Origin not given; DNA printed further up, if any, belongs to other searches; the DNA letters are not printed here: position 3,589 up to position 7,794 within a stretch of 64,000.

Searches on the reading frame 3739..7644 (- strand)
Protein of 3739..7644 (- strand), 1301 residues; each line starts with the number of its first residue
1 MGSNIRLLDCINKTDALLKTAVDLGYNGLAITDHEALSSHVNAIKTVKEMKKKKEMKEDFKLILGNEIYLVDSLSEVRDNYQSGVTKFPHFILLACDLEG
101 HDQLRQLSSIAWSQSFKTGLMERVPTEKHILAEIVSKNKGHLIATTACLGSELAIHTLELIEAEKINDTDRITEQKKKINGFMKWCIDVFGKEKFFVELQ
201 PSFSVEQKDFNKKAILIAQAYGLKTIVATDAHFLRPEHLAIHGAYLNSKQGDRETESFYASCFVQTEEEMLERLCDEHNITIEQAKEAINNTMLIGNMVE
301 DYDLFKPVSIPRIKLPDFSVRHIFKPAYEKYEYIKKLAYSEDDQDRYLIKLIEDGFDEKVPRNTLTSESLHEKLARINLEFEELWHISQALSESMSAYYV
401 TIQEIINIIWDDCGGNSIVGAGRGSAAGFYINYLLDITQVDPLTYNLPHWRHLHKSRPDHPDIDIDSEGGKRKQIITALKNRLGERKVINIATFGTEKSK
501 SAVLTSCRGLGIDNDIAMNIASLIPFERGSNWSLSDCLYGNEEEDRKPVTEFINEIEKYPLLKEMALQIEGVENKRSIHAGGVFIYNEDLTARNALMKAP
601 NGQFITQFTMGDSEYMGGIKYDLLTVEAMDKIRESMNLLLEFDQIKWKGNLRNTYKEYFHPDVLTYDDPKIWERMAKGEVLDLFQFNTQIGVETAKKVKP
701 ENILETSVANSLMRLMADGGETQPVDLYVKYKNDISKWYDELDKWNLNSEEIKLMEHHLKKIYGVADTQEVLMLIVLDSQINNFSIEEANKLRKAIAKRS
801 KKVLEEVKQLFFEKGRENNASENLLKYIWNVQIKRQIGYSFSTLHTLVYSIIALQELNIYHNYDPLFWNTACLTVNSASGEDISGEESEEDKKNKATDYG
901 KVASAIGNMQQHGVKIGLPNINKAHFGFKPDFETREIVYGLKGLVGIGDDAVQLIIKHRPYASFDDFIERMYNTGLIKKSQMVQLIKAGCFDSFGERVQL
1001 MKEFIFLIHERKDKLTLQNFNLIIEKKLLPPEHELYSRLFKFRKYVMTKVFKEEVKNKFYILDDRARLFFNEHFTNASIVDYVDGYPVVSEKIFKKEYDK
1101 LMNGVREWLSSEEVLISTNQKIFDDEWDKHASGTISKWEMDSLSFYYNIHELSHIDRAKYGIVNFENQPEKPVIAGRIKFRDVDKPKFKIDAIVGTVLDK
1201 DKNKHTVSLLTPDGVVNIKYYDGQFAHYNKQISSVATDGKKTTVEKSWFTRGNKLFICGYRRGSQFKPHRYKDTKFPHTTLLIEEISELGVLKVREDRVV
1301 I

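Call 19: search_protein_families(library=phrogs, proteins=[window:3739-7644:-], max_evalue=0.00001)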
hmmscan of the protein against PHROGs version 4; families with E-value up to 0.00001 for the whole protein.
window:3739-7644:- (1301 aa): 7 families
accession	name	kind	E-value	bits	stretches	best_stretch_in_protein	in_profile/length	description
phrog_405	-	DNA, RNA and nucleotide metabolism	4.3e-255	850.6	1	4-1274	52-1082/1190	DNA polymerase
phrog_12219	-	DNA, RNA and nucleotide metabolism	2.6e-219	731.6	1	461-1293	2-820/823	DNA polymerase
phrog_20695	-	DNA, RNA and nucleotide metabolism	1.1e-138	463.8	1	854-1298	1-438/440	DNA binding protein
phrog_7513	-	unknown function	7.5e-120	401.9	1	7-462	22-453/461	-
phrog_21652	-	DNA, RNA and nucleotide metabolism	8.7e-114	381.7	1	425-843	36-453/476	DNA polymerase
phrog_11165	-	DNA, RNA and nucleotide metabolism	3.3e-49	168.6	1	339-963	6-579/782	DNA polymerase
phrog_13169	-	DNA, RNA and nucleotide metabolism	6.3e-09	36.2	0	395-456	354-412/463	DNA polymerase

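Call 74: search_dna_similar(query=window:3739-7644:-, collection=phages, mode=protein, max_rows=12)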
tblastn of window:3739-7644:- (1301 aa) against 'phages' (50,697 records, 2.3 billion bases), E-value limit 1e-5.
Records with a match: 1412; places in all: 1419; records where one place covers at least 80% of the query: 151.
Best place of each record, by identity: <60% 1412.
By first word of the organism name: Pseudomonas 301; Mycobacterium 282; Streptomyces 211; Gordonia 126; Bacillus 99; Staphylococcus 48; Bacteriophage 43; Microbacterium 36; Escherichia 31; Rhodococcus 22; and 55 more.
By host as written in the record: Mycobacterium smegmatis mc2 155 204; Pseudomonas aeruginosa 118; - 99; Pseudomonas aeruginosa PAO1 86; Streptomyces griseus ATCC 10137 81; Gordonia terrae 3612 65; Streptomyces lividans JI 1326 44; Mycobacterium smegmatis mc#155 37; and 233 more.
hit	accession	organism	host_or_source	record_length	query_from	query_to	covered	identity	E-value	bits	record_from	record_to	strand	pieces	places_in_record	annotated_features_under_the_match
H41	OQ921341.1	Bacillus phage SPbetaL1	Bacillus subtilis BEST7003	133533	3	1301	100%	57.2%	0e+0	1538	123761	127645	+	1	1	hypothetical protein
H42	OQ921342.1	Bacillus phage SPbetaL2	Bacillus subtilis BEST7003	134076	3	1301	100%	57.1%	0e+0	1538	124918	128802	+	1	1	hypothetical protein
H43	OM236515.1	Bacillus phage SPR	Bacillus subtilis BEST7003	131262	3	1301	100%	57.1%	0e+0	1536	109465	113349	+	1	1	hypothetical protein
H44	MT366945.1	Bacillus phage phi3Ts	Bacillus subtilis subsp. subtilis str. ...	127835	3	1298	100%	57.1%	0e+0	1536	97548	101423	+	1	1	putative DNA polymerase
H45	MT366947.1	Bacillus phage Hyb2phi3Ts-SPbeta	Bacillus subtilis subsp. subtilis str. ...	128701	3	1298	100%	57.1%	0e+0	1536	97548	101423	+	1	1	putative DNA polymerase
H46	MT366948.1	Bacillus phage Hyb3phi3Ts-SPbeta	Bacillus subtilis subsp. subtilis str. ...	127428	3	1298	100%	57.1%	0e+0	1536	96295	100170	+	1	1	putative DNA polymerase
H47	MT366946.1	Bacillus phage Hyb1phi3Ts-SPbeta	Bacillus subtilis subsp. subtilis str. ...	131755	3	1298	100%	57.1%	0e+0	1536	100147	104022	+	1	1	putative DNA polymerase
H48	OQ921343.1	Bacillus phage SPbetaL3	Bacillus subtilis BEST7003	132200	3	1298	100%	57.1%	0e+0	1536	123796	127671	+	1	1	hypothetical protein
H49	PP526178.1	Bacillus phage phi3T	Bacillus subtilis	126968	3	1298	100%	57.1%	0e+0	1536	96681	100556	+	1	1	record has no annotation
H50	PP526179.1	Bacillus phage phi3T-SPBeta hybrid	Bacillus subtilis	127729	3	1298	100%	57.1%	0e+0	1536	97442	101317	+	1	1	record has no annotation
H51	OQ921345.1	Bacillus phage SPbetaL5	Bacillus subtilis BEST7003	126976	3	1298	100%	57.1%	0e+0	1536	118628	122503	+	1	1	hypothetical protein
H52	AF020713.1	Bacillus phage SPBc2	-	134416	3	1301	100%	57.0%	0e+0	1538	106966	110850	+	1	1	yorL: putative DNA polymerase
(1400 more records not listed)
